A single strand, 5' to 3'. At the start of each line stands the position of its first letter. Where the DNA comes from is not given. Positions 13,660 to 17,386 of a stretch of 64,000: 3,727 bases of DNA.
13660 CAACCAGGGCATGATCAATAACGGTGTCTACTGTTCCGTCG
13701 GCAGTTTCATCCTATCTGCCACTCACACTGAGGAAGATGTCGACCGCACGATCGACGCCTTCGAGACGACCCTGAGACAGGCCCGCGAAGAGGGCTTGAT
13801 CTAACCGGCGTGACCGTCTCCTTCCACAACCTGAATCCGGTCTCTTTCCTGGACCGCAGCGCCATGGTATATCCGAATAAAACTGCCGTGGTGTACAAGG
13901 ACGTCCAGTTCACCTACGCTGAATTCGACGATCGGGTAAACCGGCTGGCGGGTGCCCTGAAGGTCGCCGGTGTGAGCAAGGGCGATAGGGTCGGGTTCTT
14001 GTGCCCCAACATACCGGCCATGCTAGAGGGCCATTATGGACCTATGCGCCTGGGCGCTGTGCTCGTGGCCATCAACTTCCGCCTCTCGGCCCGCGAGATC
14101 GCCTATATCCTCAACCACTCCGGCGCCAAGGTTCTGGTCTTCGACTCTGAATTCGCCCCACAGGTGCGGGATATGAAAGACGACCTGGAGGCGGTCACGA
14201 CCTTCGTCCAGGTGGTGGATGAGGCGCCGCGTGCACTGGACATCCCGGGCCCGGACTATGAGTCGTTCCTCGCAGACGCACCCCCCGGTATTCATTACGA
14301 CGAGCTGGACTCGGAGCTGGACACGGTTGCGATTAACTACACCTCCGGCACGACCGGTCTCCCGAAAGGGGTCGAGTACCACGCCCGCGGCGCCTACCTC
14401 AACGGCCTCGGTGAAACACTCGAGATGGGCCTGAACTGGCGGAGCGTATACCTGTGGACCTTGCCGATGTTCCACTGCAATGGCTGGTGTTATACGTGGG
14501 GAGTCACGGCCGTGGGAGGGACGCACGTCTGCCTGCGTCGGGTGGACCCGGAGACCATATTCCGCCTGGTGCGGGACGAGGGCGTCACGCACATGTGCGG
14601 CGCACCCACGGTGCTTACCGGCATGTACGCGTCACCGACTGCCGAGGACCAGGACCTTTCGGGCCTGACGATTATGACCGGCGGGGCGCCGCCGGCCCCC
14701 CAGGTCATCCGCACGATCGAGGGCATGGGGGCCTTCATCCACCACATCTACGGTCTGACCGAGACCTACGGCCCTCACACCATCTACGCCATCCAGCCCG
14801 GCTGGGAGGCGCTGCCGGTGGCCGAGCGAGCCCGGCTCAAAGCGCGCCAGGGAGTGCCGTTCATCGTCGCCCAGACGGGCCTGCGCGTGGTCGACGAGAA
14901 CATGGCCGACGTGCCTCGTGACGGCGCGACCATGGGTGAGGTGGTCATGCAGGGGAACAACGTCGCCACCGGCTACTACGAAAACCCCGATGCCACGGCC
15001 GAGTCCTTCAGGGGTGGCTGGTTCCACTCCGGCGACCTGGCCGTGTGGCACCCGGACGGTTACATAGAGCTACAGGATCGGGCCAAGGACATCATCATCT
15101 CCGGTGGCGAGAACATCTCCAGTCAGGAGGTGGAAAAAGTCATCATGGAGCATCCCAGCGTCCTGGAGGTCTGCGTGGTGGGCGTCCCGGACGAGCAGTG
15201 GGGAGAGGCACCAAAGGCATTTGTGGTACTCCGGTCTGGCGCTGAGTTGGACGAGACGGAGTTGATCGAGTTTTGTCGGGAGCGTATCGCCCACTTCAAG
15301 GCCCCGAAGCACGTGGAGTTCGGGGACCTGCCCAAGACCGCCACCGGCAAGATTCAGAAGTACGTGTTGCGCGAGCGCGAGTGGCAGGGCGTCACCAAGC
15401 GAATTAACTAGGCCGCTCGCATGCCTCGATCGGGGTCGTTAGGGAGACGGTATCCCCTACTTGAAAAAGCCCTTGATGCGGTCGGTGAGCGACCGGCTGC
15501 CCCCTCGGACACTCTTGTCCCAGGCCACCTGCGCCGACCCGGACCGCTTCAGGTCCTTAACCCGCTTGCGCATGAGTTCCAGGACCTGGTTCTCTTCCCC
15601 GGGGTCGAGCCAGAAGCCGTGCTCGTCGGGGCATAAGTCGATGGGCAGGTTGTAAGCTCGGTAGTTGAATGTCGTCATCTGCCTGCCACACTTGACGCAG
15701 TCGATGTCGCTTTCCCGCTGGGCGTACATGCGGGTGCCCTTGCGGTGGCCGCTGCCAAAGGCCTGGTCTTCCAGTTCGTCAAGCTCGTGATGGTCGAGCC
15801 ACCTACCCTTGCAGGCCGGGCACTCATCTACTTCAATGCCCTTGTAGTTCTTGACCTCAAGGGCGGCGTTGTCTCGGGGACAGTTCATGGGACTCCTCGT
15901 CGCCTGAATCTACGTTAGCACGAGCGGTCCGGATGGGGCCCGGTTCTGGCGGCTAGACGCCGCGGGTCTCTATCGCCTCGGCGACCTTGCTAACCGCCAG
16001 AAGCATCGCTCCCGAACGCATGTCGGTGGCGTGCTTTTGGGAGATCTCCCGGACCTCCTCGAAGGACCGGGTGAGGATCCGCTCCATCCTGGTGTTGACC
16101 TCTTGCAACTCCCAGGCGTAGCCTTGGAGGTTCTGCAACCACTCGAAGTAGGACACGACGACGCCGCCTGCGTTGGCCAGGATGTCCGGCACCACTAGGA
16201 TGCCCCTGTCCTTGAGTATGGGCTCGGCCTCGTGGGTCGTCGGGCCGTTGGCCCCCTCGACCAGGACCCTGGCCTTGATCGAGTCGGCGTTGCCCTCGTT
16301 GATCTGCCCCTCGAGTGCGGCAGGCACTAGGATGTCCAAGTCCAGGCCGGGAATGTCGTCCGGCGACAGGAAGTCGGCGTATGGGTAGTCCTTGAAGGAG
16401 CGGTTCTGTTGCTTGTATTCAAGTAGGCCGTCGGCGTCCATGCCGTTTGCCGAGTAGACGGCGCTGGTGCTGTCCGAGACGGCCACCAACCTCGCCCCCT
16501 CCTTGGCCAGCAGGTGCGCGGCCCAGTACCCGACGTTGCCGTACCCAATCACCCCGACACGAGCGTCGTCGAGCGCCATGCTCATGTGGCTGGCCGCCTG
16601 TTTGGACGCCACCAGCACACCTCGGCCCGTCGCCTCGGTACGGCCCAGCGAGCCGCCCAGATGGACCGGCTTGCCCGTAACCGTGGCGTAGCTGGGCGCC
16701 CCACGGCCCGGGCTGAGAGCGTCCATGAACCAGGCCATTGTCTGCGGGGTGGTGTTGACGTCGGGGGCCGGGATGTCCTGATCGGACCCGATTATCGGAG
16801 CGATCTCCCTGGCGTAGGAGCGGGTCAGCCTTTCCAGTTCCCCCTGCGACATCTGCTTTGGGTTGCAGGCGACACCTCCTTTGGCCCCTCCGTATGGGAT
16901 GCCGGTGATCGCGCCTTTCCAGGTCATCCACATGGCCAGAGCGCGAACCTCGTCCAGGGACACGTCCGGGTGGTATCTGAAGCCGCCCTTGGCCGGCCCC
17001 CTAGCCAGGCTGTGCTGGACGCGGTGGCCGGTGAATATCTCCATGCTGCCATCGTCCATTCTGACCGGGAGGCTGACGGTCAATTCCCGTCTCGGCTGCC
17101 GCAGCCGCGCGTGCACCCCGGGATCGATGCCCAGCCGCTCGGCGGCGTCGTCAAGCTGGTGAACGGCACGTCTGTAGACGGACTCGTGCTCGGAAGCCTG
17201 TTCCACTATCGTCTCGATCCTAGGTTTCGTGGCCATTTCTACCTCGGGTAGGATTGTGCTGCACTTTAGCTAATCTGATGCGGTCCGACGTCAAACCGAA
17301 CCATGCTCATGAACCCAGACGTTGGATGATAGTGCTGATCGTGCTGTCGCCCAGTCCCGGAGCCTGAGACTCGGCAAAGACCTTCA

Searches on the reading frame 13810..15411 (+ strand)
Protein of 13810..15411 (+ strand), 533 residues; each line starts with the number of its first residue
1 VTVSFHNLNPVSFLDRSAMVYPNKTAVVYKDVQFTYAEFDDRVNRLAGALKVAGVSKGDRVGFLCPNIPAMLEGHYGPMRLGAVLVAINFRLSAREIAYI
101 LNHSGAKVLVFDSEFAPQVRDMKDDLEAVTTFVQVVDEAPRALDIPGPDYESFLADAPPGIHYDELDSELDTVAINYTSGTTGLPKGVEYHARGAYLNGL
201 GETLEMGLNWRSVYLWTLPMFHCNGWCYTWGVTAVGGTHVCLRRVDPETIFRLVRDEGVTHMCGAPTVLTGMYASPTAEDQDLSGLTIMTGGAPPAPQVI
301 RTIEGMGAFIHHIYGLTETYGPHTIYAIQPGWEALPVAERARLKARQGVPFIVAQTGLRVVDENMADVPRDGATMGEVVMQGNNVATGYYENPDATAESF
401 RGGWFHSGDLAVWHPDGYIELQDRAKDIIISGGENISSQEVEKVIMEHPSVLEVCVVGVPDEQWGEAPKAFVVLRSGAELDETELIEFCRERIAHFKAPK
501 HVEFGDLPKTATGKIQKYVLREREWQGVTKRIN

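Call 49: search_protein_families(library=pfam, proteins=[window:13810-15411:+], max_evalue=0.00001)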
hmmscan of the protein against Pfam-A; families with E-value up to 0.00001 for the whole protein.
window:13810-15411:+ (533 aa): 2 families
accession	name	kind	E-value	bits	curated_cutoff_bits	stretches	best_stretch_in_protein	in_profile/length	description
PF00501.34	AMP-binding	-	2e-83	280.8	29.9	1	15-390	2-384/384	AMP-binding enzyme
PF13193.12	AMP-binding_C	-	3e-25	89.4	24.5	1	440-514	1-76/76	AMP-binding enzyme C-terminal domain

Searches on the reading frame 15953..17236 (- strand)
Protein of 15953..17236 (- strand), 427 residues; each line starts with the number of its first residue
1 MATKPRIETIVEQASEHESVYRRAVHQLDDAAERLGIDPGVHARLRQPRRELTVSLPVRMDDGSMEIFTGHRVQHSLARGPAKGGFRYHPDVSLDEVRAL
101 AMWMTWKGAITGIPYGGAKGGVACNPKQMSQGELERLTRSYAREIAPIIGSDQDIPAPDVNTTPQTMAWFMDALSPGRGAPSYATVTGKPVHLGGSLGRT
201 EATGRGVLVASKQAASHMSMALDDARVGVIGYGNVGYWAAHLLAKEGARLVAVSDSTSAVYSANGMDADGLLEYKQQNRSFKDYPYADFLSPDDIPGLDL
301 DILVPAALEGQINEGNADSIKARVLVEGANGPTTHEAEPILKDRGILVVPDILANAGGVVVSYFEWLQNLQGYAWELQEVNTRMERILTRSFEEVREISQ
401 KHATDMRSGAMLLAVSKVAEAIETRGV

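Call 49: search_protein_families(library=pfam, proteins=[window:15953-17236:-], max_evalue=0.00001)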
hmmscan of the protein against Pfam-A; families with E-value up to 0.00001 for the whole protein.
window:15953-17236:- (427 aa): 2 families
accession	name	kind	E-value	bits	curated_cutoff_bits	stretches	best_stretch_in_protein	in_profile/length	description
PF00208.27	ELFV_dehydrog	-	1.7e-75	254.3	23.4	1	194-426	1-241/241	Glutamate/Leucine/Phenylalanine/Valine dehydrogenase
PF02812.23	ELFV_dehydrog_N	-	1.1e-55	187.3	25.3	1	48-174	1-127/129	Glu/Leu/Phe/Val dehydrogenase, dimerisation domain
